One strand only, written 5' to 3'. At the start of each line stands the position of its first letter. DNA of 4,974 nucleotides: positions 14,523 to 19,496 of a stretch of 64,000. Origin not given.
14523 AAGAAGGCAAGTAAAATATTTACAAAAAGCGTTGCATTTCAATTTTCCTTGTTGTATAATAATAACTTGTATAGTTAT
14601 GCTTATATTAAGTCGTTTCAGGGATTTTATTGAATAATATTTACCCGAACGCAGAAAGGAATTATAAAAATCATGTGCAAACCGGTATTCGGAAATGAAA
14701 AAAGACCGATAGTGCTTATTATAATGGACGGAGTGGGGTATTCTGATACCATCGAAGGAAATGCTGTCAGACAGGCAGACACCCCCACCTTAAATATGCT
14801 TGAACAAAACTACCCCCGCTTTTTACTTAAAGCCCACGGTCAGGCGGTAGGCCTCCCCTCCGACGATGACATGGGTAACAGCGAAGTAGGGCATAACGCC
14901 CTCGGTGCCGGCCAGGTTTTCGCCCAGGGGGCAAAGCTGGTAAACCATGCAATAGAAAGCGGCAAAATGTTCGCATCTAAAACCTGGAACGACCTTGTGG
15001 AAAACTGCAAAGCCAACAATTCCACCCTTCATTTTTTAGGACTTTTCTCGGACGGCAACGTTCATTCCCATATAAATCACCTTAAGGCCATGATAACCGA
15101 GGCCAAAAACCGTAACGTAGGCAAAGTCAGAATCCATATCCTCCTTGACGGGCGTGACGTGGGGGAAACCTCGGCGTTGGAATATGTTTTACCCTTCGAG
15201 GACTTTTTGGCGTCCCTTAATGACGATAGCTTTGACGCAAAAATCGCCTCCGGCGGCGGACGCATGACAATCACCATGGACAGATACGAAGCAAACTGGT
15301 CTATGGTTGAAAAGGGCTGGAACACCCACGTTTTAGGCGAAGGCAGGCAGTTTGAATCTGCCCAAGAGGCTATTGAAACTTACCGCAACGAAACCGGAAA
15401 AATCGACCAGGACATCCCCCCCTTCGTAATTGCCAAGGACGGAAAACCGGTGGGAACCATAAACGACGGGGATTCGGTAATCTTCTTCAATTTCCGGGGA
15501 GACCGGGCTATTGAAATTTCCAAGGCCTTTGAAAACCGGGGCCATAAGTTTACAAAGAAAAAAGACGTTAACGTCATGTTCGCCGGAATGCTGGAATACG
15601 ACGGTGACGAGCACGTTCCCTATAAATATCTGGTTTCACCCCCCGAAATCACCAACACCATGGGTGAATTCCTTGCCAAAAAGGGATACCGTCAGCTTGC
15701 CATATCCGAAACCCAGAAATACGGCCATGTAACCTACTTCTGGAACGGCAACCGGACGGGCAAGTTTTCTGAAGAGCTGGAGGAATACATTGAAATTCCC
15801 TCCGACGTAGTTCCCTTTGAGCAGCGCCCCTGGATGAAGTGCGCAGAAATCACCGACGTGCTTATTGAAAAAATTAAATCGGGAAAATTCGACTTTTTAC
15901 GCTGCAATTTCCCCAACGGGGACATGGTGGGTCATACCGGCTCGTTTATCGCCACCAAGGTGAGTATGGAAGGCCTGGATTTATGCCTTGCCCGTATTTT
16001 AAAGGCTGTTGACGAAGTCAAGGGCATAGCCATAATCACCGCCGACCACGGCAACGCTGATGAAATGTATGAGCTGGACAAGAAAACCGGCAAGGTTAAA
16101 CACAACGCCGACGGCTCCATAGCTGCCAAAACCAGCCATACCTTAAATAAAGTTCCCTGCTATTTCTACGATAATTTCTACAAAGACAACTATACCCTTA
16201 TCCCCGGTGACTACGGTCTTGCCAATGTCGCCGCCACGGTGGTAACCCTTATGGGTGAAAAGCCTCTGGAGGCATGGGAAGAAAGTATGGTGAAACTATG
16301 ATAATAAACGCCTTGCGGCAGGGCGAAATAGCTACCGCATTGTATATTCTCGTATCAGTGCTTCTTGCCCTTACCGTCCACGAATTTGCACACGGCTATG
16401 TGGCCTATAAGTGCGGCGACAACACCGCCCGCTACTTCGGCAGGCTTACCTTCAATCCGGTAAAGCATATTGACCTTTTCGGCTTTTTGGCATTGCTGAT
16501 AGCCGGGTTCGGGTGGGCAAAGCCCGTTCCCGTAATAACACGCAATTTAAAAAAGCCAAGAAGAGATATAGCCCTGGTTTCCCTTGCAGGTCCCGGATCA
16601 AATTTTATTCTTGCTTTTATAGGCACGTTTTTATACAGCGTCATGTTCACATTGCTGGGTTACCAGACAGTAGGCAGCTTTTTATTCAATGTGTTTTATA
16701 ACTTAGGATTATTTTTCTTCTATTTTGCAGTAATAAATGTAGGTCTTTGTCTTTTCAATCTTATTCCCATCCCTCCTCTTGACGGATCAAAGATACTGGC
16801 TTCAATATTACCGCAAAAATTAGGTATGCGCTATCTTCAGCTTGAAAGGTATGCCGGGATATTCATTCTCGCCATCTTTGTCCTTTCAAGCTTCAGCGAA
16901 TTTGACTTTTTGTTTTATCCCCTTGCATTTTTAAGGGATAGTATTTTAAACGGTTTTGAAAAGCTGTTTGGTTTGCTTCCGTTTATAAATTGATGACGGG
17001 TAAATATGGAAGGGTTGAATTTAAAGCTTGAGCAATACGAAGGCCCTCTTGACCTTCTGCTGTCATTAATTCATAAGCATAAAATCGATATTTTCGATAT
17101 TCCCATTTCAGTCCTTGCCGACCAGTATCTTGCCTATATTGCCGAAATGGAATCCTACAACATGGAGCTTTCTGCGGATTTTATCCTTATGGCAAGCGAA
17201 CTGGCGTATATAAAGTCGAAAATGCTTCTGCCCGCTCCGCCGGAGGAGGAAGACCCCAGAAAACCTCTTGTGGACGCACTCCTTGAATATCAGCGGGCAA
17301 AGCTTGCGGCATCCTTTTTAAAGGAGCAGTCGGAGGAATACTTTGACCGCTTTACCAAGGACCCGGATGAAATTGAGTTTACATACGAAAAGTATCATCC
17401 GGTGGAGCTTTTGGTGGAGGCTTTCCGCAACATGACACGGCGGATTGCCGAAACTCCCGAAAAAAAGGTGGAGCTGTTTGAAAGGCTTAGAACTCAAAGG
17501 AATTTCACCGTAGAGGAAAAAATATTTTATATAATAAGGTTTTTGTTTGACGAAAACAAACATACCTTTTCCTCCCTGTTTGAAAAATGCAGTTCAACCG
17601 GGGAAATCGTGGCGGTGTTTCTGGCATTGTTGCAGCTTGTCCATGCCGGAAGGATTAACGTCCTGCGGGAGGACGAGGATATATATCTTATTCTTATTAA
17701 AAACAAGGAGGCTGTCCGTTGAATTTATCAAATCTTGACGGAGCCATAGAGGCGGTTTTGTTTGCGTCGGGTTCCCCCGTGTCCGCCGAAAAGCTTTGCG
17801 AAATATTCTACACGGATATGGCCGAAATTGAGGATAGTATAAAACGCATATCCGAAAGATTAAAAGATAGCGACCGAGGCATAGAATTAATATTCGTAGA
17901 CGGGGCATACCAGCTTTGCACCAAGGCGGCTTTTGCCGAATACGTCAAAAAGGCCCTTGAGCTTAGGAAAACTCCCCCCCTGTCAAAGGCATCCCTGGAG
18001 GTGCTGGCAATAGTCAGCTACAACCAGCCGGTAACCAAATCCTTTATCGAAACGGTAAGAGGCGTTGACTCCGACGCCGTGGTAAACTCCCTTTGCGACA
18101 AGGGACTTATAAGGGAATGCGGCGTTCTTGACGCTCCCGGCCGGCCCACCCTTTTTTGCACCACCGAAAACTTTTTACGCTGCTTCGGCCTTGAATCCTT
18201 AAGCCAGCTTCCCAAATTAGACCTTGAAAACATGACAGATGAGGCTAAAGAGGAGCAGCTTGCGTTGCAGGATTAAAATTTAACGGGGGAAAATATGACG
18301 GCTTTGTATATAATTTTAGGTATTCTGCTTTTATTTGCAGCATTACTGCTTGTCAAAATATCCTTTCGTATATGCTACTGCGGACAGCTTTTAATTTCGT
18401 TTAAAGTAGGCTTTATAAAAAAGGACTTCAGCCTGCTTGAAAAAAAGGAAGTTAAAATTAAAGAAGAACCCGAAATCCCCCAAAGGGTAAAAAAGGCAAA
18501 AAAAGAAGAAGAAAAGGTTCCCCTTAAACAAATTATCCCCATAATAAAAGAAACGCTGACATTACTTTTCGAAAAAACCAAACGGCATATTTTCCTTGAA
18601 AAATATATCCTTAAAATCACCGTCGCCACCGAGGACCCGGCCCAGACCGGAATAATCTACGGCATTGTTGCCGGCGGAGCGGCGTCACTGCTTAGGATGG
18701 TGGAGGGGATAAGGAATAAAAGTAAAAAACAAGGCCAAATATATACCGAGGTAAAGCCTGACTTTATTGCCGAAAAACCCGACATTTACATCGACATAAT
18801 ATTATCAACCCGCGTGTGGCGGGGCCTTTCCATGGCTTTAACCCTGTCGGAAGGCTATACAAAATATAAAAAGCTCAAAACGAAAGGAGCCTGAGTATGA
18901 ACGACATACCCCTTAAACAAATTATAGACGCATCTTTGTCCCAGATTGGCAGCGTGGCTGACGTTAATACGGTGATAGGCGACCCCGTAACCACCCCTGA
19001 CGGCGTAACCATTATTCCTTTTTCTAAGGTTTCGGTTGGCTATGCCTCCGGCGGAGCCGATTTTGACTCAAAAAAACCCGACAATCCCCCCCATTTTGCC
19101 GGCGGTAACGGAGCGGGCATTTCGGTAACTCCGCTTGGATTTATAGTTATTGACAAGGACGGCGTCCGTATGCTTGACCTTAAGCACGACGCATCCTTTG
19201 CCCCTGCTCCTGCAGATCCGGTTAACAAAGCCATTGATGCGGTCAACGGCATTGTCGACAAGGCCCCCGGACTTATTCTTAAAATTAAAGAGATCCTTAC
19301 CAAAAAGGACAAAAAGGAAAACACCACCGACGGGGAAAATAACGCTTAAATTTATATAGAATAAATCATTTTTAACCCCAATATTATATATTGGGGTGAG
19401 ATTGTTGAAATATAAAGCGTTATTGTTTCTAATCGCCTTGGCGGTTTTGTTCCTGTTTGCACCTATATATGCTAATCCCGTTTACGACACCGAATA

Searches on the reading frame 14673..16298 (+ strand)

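Call 35: search_protein_families(library=pfam, proteins=[window:14673-16298:+])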
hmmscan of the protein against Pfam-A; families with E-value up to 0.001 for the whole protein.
window:14673-16298:+ (542 aa): 2 families
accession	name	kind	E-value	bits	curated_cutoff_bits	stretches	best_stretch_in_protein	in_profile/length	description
PF01676.23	Metalloenzyme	-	2.7e-70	237.2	24.3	1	12-528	2-249/252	Metalloenzyme superfamily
PF06415.18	iPGM_N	-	8.8e-69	231.7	27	1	90-310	1-216/217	BPG-independent PGAM N-terminus (iPGM_N)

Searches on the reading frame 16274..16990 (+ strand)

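Call 37: search_protein_families(library=pfam, proteins=[window:16274-16990:+])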
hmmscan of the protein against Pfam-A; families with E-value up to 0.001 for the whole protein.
window:16274-16990:+ (239 aa): 1 family
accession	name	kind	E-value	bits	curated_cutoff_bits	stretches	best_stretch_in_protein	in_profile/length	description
PF02163.28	Peptidase_M50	-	4.7e-18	65.8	27.2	1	25-199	2-218/221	Peptidase family M50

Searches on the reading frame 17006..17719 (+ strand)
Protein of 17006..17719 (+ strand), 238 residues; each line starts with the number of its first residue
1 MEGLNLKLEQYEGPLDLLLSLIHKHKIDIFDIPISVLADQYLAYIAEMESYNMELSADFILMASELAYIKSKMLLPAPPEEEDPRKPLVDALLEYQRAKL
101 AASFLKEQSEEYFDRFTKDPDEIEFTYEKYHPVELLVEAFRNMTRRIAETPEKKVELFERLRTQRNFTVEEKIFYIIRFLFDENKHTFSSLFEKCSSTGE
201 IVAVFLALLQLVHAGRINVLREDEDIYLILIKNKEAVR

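Call 37: search_protein_families(library=pfam, proteins=[window:17006-17719:+])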
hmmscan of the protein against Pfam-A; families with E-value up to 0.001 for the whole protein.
window:17006-17719:+ (238 aa): 1 family
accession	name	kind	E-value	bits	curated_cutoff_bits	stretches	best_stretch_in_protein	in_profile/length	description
PF02616.19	SMC_ScpA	-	7.4e-25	88.7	24.6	1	21-221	1-220/232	Segregation and condensation protein ScpA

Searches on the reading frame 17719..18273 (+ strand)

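Call 37: search_protein_families(library=pfam, proteins=[window:17719-18273:+])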
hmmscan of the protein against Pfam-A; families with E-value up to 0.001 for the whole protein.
window:17719-18273:+ (185 aa): 1 family
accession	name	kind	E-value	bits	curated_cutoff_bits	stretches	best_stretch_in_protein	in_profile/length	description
PF04079.22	SMC_ScpB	-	2.2e-53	180.5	27.4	1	9-167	2-160/160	Segregation and condensation complex subunit ScpB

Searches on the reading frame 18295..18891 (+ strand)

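Call 37: search_protein_families(library=pfam, proteins=[window:18295-18891:+])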
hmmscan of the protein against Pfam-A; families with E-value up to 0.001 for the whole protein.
window:18295-18891:+ (199 aa): 1 family
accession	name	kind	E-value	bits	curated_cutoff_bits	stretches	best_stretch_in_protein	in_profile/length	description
PF11167.13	DUF2953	-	2.7e-05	24.6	22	1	108-159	1-48/53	Protein of unknown function (DUF2953)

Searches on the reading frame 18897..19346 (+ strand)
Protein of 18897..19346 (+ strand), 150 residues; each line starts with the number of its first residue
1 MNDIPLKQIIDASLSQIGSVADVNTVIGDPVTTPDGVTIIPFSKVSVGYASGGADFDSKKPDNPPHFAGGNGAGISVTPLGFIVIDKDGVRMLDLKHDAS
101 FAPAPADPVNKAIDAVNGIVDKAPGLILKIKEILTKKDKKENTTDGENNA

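Call 37: search_protein_families(library=pfam, proteins=[window:18897-19346:+])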
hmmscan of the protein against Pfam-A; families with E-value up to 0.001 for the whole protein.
window:18897-19346:+ (150 aa): 1 family
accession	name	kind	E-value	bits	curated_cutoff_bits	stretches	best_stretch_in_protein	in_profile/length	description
PF09579.15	Spore_YtfJ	-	2e-22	79.7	25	1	31-116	1-76/81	Sporulation protein YtfJ (Spore_YtfJ)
